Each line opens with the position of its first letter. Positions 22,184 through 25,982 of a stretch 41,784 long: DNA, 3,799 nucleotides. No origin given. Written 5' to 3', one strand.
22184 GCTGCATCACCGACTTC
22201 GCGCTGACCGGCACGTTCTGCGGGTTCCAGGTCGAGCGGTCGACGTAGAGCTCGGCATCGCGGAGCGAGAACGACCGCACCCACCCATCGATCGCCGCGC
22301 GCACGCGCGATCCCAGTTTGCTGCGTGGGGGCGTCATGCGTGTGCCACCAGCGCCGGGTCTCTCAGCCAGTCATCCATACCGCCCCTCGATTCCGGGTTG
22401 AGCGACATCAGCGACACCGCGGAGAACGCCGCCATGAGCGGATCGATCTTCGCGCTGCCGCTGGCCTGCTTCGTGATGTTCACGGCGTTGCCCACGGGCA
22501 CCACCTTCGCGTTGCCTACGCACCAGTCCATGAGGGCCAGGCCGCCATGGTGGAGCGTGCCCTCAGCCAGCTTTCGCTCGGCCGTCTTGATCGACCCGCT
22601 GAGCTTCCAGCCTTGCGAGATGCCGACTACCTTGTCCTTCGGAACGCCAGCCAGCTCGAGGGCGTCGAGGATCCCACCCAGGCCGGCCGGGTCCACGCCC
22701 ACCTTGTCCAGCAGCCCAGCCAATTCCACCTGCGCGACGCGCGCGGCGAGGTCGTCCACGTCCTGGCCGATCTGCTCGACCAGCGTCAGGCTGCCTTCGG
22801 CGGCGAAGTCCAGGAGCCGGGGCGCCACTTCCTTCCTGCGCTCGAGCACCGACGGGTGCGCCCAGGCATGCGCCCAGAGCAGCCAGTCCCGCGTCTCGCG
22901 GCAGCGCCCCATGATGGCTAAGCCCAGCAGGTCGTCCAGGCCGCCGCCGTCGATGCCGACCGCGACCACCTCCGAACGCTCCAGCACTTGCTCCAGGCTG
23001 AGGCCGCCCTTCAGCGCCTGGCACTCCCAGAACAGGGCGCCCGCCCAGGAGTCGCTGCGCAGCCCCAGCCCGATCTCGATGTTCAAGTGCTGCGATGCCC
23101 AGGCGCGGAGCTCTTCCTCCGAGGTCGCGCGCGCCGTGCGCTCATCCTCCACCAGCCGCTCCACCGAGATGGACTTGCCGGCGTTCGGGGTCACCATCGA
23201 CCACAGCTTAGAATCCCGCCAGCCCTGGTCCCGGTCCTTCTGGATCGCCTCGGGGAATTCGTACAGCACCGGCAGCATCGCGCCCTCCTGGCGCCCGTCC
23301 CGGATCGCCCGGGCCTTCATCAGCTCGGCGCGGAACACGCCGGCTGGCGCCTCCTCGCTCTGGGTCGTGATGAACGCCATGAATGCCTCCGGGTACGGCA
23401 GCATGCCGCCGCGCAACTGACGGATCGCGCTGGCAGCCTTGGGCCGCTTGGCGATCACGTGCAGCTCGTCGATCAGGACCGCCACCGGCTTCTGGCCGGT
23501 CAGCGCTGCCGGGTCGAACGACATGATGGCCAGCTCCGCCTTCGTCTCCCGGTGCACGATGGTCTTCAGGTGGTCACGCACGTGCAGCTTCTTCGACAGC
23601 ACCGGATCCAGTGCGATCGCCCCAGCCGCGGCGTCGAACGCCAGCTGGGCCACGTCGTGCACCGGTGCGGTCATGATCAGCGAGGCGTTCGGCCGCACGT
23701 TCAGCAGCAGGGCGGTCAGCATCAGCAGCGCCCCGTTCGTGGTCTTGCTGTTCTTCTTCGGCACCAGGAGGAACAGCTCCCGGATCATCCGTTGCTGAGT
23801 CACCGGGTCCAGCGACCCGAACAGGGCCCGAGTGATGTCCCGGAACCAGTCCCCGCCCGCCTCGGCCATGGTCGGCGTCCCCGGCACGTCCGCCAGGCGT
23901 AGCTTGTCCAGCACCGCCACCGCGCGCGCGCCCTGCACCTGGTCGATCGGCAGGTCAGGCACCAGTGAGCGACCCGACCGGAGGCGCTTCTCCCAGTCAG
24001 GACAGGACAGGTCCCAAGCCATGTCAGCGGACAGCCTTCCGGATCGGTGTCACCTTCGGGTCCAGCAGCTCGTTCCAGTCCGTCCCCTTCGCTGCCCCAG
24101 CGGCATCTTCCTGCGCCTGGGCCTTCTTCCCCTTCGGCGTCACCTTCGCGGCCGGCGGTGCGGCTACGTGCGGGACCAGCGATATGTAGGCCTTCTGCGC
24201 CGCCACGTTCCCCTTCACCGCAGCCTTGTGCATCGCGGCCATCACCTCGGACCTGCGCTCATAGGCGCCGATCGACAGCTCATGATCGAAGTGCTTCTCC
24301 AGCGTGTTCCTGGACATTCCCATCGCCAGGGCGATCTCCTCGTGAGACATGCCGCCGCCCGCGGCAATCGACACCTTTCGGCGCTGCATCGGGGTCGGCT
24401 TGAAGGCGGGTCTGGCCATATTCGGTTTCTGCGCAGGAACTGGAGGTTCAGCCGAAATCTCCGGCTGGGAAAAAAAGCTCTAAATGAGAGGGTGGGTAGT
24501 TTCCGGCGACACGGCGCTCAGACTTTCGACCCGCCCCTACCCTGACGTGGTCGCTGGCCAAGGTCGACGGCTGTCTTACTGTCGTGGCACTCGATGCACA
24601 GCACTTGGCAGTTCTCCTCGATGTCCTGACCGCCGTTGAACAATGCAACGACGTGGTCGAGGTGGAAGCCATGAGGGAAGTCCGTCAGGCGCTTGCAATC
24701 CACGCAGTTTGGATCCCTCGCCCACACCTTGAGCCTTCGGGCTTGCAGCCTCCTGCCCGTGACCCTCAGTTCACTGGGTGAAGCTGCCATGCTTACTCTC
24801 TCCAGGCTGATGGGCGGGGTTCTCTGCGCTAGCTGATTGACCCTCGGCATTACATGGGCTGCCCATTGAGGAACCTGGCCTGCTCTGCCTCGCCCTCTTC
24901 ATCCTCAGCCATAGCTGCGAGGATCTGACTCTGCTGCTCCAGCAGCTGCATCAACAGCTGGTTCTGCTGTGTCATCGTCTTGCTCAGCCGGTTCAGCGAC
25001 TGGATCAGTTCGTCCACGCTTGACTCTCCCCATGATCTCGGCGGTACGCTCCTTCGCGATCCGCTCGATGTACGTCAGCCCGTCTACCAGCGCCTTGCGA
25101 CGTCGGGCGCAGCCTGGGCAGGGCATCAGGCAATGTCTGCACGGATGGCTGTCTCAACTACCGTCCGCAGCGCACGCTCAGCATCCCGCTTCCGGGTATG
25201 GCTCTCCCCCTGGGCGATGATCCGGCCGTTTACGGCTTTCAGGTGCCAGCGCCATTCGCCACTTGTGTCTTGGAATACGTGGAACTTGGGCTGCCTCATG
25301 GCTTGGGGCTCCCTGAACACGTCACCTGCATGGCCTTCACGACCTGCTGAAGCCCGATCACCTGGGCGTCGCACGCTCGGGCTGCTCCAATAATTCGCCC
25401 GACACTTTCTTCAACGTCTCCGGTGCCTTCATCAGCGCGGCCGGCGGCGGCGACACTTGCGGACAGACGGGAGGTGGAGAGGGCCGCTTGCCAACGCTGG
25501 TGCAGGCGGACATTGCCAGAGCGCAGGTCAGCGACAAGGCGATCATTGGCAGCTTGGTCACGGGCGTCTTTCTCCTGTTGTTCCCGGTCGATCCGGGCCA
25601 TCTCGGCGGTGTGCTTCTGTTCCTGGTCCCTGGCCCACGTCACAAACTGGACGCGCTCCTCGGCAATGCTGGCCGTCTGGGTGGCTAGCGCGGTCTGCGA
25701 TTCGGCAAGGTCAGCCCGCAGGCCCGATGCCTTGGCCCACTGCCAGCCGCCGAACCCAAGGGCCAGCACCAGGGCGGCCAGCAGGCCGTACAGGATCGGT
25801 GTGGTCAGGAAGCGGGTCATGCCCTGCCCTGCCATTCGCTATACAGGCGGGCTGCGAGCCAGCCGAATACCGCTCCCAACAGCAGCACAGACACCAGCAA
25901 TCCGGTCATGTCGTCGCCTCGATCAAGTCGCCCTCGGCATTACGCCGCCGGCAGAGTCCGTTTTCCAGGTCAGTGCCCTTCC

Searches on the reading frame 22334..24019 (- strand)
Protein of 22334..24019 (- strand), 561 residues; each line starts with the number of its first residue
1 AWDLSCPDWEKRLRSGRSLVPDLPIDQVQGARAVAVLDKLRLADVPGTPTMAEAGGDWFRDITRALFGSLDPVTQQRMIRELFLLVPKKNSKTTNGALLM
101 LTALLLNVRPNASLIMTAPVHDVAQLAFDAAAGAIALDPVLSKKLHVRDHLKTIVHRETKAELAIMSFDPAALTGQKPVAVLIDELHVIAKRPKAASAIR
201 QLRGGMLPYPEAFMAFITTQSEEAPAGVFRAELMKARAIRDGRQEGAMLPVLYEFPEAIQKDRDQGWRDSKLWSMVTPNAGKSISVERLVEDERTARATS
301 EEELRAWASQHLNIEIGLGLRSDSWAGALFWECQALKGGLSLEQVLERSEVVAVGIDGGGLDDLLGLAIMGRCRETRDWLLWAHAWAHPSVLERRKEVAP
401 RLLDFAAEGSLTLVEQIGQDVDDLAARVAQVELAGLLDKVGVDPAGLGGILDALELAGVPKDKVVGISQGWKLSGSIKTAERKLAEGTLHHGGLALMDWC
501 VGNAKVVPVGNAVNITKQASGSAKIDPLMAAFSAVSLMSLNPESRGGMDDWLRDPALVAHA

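Call 88: search_protein_families(library=phrogs, max_evalue=0.00001, proteins=[window:22334-24019:-])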
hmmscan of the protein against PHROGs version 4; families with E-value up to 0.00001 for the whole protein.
window:22334-24019:- (561 aa): 6 families
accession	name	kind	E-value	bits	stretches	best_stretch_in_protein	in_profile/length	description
phrog_9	-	head and packaging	4.5e-95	321.1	1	29-549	184-674/812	terminase large subunit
phrog_2699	-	head and packaging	4.1e-64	217.4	1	235-554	4-309/315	terminase large subunit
phrog_7622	-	head and packaging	4e-49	168.2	1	2-220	5-221/224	terminase large subunit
phrog_35587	-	head and packaging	1.3e-42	146.9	1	167-358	3-191/191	terminase large subunit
phrog_11206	-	unknown function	3.8e-22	79.5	1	2-93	5-95/101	-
phrog_7331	-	head and packaging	6.6e-15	55.7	1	464-545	17-99/113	terminase large subunit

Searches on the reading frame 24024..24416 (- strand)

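Call 94: search_protein_families(library=phrogs, max_evalue=0.001, proteins=[window:24024-24416:-])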
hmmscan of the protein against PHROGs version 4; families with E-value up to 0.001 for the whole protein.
window:24024-24416:- (130 aa): 1 family
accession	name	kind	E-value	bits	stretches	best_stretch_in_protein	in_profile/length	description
phrog_12540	-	unknown function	1.5e-21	78.2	1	2-121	19-149/153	-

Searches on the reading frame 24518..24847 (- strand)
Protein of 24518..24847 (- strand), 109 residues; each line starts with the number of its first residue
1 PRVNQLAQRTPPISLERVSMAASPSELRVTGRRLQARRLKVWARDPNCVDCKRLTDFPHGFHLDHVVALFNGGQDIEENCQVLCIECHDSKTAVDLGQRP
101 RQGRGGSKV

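Call 94: search_protein_families(library=phrogs, max_evalue=0.001, proteins=[window:24518-24847:-])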
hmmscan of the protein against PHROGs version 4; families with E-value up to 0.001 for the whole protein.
window:24518-24847:- (109 aa): 17 families
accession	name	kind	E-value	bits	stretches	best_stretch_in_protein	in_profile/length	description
phrog_589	-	DNA, RNA and nucleotide metabolism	1.1e-16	62.2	1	16-95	61-142/179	HNH endonuclease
phrog_6050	-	DNA, RNA and nucleotide metabolism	3.2e-11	43.7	1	34-94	299-360/402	HNH endonuclease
phrog_333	-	DNA, RNA and nucleotide metabolism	1.2e-09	39.5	1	19-102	5-89/138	HNH endonuclease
phrog_144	-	DNA, RNA and nucleotide metabolism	1.7e-08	35.3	1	30-99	68-140/175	HNH endonuclease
phrog_2323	-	DNA, RNA and nucleotide metabolism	3.2e-08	34.5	1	21-93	11-85/113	HNH endonuclease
phrog_338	-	DNA, RNA and nucleotide metabolism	1.4e-07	32.2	1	27-98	190-266/340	HNH endonuclease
phrog_2118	-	DNA, RNA and nucleotide metabolism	2.3e-07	31.6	1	36-96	166-226/301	HNH endonuclease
phrog_2214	-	DNA, RNA and nucleotide metabolism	8.9e-07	29.3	1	31-96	181-241/429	HNH endonuclease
phrog_5956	-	DNA, RNA and nucleotide metabolism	9.4e-07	29.6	1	34-94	48-110/138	HNH endonuclease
phrog_7785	-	DNA, RNA and nucleotide metabolism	2e-06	28.8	1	42-95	66-115/147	HNH endonuclease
phrog_4234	-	DNA, RNA and nucleotide metabolism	4.2e-06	27.5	1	32-104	15-95/130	HNH endonuclease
phrog_7275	-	unknown function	3.7e-05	24.9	1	62-94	8-40/67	-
phrog_119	-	DNA, RNA and nucleotide metabolism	4e-05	23.6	1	35-93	192-256/443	HNH endonuclease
phrog_8660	-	DNA, RNA and nucleotide metabolism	4.4e-05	24.7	1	34-92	112-177/196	HNH endonuclease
phrog_30443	-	DNA, RNA and nucleotide metabolism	0.0001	23.6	1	44-93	57-106/121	HNH endonuclease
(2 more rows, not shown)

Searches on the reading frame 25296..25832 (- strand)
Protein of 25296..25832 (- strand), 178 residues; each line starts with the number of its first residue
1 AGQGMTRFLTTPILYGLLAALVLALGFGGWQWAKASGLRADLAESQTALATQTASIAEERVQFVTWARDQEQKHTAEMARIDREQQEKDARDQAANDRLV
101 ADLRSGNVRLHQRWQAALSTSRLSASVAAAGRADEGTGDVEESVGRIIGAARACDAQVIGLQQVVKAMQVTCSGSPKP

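Call 94: search_protein_families(library=phrogs, max_evalue=0.001, proteins=[window:25296-25832:-])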
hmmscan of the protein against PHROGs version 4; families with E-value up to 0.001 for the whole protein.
window:25296-25832:- (178 aa): 5 families
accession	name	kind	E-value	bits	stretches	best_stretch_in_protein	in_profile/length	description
phrog_2466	-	lysis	5.7e-20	72.8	1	11-170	3-168/172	Rz-like spanin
phrog_1327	-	lysis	2.7e-13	51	1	7-169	3-152/158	Rz-like spanin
phrog_739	-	lysis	1e-06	30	1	10-94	4-84/122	Rz-like spanin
phrog_13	-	lysis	6.8e-06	27.2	1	15-166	9-149/154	Rz-like spanin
phrog_89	-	lysis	0.00026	22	1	17-100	6-88/143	Rz-like spanin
